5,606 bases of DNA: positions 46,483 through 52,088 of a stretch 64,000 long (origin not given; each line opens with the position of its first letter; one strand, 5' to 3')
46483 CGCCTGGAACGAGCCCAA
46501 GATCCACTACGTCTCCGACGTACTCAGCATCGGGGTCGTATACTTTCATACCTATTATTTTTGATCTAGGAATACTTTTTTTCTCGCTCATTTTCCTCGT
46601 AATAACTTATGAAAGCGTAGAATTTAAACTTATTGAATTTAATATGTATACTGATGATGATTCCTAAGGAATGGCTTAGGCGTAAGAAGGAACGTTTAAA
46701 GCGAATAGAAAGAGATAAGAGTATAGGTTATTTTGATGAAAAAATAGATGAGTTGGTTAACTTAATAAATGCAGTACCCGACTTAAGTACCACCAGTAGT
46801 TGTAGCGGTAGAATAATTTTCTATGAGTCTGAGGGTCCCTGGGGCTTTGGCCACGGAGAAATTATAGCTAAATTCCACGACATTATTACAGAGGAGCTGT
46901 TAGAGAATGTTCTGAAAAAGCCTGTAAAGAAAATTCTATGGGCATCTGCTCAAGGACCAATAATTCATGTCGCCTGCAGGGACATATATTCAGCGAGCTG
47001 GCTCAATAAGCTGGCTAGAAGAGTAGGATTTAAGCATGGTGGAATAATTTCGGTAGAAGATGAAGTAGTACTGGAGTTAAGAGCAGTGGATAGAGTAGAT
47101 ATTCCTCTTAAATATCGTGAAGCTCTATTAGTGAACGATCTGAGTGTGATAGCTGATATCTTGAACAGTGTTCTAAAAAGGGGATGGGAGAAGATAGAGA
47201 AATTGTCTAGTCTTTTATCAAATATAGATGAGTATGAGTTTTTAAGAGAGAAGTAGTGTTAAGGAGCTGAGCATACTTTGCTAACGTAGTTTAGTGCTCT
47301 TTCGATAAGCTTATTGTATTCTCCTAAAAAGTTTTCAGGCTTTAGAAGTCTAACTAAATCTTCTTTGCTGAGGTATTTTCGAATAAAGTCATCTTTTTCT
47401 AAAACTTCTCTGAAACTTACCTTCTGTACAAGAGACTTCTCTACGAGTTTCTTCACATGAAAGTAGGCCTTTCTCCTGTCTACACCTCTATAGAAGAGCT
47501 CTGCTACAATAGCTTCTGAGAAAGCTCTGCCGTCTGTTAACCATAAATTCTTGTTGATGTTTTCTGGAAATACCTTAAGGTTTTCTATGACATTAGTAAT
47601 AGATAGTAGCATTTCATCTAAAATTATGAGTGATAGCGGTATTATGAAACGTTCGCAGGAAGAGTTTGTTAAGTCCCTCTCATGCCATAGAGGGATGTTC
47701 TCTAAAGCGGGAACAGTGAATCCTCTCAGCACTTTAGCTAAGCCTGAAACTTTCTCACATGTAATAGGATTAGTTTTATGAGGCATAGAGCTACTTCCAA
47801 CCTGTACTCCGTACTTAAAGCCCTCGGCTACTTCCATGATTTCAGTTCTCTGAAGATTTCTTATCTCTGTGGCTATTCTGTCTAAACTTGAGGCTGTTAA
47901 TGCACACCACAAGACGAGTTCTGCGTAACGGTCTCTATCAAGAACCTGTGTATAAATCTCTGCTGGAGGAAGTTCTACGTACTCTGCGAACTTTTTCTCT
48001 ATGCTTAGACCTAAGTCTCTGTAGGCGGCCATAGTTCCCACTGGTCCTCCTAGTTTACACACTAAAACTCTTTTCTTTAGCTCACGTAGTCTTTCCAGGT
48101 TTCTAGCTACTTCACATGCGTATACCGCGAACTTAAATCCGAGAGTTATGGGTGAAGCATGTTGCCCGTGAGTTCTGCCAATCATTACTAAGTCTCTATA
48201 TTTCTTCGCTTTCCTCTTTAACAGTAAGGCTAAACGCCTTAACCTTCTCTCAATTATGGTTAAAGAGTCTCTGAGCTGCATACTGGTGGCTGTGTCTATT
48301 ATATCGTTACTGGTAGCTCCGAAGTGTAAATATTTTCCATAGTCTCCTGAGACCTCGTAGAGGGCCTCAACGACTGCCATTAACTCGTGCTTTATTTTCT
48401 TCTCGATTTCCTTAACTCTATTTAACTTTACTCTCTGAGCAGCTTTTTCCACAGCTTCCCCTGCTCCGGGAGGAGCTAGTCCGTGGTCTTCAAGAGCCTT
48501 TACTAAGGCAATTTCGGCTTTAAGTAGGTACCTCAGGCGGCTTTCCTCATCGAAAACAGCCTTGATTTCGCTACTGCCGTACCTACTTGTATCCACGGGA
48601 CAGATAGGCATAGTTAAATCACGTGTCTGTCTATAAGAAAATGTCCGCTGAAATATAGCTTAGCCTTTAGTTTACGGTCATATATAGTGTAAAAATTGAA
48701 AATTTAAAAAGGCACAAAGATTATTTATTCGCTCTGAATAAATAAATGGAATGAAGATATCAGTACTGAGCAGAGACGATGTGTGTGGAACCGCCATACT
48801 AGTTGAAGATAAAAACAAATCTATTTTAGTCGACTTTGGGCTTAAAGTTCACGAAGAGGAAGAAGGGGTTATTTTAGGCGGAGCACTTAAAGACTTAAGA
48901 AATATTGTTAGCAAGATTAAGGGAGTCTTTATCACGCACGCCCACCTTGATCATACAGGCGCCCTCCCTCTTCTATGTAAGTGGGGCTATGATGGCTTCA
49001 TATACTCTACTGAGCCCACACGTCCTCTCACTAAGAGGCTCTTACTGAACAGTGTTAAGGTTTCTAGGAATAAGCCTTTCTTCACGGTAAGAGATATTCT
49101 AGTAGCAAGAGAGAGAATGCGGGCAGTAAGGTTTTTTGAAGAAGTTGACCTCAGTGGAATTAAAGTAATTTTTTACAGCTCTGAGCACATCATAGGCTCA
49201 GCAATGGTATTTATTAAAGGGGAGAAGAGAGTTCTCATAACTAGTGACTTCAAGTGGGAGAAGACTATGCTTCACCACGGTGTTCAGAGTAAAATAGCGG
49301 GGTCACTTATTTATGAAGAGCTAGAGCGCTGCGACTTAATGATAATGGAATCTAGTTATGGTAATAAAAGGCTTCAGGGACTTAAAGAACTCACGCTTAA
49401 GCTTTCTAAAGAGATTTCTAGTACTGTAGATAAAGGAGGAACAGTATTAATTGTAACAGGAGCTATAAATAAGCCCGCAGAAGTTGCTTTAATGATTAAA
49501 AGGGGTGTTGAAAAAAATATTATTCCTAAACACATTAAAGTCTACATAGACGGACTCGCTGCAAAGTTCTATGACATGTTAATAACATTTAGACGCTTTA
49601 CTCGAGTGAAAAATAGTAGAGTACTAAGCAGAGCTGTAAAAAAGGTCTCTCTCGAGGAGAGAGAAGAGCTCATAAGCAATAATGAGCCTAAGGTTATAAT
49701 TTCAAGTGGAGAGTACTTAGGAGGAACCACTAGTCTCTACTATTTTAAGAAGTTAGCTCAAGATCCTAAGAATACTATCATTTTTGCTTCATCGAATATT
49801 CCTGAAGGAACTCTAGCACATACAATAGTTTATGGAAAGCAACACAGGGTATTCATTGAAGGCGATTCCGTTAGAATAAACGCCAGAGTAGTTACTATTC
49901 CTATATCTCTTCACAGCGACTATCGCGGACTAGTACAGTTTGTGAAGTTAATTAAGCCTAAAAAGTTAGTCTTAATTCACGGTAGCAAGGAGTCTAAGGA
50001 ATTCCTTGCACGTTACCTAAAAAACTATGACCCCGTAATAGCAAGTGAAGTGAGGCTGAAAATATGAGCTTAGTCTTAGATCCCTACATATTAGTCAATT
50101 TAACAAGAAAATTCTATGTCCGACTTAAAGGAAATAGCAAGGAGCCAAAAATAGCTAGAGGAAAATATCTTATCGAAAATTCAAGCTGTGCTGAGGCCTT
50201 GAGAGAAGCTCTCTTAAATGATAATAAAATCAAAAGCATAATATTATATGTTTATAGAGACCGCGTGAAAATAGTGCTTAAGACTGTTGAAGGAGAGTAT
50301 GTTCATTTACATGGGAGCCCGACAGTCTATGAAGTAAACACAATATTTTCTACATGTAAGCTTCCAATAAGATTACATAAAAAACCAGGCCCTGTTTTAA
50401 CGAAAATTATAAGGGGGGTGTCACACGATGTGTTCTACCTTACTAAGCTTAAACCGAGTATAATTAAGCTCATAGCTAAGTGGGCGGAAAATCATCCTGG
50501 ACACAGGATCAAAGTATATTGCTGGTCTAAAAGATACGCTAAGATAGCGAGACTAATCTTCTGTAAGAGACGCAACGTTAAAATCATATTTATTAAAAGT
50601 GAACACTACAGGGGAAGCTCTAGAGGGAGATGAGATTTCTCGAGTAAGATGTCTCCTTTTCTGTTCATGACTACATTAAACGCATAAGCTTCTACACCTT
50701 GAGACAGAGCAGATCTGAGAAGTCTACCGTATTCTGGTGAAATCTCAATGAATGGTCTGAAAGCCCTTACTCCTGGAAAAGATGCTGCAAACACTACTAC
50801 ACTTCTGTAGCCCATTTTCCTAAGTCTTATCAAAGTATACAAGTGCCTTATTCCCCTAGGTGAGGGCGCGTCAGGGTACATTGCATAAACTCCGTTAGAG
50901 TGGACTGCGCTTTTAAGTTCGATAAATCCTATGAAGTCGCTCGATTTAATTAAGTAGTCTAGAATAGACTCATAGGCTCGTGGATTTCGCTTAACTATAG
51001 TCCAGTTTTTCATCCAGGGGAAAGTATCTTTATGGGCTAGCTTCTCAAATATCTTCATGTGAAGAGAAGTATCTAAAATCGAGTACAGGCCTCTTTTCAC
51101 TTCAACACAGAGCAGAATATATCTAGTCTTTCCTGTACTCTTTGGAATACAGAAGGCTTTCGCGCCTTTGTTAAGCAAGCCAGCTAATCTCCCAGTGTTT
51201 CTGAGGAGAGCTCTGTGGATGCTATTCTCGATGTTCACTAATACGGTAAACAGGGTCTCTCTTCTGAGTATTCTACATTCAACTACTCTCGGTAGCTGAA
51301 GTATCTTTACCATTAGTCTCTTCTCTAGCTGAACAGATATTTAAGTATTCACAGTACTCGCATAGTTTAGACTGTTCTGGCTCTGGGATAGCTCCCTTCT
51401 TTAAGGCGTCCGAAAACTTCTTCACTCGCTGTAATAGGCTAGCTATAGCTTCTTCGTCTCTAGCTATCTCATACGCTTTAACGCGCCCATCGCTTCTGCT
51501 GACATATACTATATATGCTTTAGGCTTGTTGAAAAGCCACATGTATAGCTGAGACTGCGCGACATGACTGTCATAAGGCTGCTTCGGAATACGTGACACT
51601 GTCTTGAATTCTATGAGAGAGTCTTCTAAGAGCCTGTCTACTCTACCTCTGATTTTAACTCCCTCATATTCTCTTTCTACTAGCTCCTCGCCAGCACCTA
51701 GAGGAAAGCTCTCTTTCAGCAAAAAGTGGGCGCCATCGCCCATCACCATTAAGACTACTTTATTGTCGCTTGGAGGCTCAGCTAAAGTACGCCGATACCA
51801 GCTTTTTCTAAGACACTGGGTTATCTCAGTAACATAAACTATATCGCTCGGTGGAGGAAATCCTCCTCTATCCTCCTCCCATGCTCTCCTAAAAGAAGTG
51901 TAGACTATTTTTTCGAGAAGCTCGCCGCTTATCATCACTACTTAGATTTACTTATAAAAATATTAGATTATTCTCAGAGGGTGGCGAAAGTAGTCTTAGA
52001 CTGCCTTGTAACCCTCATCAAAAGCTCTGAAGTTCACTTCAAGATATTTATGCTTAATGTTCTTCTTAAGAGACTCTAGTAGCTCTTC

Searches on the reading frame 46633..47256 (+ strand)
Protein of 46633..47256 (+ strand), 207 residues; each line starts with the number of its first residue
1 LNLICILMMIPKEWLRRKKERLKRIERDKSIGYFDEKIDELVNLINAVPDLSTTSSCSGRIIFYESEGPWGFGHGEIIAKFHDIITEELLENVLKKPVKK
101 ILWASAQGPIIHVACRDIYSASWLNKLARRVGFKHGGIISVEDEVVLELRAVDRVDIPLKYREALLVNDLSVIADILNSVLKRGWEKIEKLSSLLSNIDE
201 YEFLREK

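Call 6: search_protein_families(library=pfam, proteins=[window:46633-47256:+], max_evalue=0.001)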
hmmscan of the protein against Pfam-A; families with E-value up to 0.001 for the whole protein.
window:46633-47256:+ (207 aa): 1 family
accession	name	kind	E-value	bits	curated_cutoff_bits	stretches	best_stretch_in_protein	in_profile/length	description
PF02676.19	TYW3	-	2.6e-35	122.1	27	1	17-196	2-210/211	Methyltransferase TYW3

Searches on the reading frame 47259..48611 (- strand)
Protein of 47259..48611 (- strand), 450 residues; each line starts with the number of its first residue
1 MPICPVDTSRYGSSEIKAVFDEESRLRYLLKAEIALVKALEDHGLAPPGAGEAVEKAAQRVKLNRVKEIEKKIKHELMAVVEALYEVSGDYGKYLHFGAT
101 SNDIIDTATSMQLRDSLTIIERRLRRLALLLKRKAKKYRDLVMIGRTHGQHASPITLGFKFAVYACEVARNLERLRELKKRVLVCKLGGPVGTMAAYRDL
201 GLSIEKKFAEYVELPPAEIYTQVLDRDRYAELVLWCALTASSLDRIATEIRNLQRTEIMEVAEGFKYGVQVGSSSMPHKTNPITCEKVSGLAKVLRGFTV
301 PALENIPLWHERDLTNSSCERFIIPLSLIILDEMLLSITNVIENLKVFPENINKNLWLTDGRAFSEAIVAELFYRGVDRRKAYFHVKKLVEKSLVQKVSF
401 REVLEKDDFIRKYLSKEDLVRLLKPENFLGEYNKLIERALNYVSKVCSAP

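Call 7: search_protein_families(library=pfam, proteins=[window:47259-48611:-], max_evalue=0.001)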
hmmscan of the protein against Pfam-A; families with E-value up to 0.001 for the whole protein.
window:47259-48611:- (450 aa): 3 families
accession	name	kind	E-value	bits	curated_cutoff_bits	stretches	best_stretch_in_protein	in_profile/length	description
PF00206.25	Lyase_1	-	3.6e-54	184.7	27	1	17-295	11-310/312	Lyase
PF10397.14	ADSL_C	-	5.2e-13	49.6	32.7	1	363-439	3-79/79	Adenylosuccinate lyase C-terminus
PF08328.16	ASL_C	-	0.00022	21.7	35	1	311-427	4-113/115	Adenylosuccinate lyase C-terminal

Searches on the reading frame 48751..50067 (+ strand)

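Call 7: search_protein_families(library=pfam, proteins=[window:48751-50067:+], max_evalue=0.001)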
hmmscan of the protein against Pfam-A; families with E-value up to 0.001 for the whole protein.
window:48751-50067:+ (438 aa): 5 families
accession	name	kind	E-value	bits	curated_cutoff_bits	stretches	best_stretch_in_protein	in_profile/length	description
PF07521.17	RMMBL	-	2.8e-13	50.1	21.6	1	374-426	2-56/63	Zn-dependent metallo-hydrolase RNA specificity domain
PF00753.33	Lactamase_B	-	3.5e-12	47.1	22.7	1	14-100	7-88/196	Metallo-beta-lactamase superfamily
PF10996.14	Beta-Casp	-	8.1e-12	46.2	27.7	1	244-359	3-120/120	Beta-Casp domain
PF16661.11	Lactamase_B_6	-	1.5e-10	41.2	27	1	18-176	2-171/193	Metallo-beta-lactamase superfamily domain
PF12706.13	Lactamase_B_2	-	2.1e-06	27.9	27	1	50-96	25-72/200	Beta-lactamase superfamily domain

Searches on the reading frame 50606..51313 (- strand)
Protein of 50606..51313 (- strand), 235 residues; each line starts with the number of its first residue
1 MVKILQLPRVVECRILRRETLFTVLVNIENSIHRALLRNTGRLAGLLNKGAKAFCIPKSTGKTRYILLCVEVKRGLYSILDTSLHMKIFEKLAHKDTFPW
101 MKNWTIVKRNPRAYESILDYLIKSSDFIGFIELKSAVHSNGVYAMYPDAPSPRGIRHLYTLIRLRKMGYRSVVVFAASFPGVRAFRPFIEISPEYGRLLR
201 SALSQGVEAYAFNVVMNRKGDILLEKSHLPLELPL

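Call 7: search_protein_families(library=pfam, proteins=[window:50606-51313:-], max_evalue=0.001)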
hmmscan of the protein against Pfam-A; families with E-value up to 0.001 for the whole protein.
window:50606-51313:- (235 aa): 2 families
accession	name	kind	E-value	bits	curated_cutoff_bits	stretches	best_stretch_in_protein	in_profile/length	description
PF03749.19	SfsA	-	1.2e-30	106.6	22.8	1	84-219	2-137/138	Sugar fermentation stimulation protein RE domain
PF17746.7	SfsA_N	-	1.5e-09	38.2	25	1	16-76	1-60/63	SfsA N-terminal OB domain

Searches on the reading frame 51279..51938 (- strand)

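Call 7: search_protein_families(library=pfam, proteins=[window:51279-51938:-], max_evalue=0.001)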
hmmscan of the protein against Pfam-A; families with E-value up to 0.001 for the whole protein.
window:51279-51938:- (219 aa): 2 families
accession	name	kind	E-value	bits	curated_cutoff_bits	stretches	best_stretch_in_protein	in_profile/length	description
PF12705.13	PDDEXK_1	-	4.2e-12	47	22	1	86-202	114-246/247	PD-(D/E)XK nuclease superfamily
PF01930.23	Cas_Cas4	-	3.6e-06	27.6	22.7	1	37-203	6-159/160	Domain of unknown function DUF83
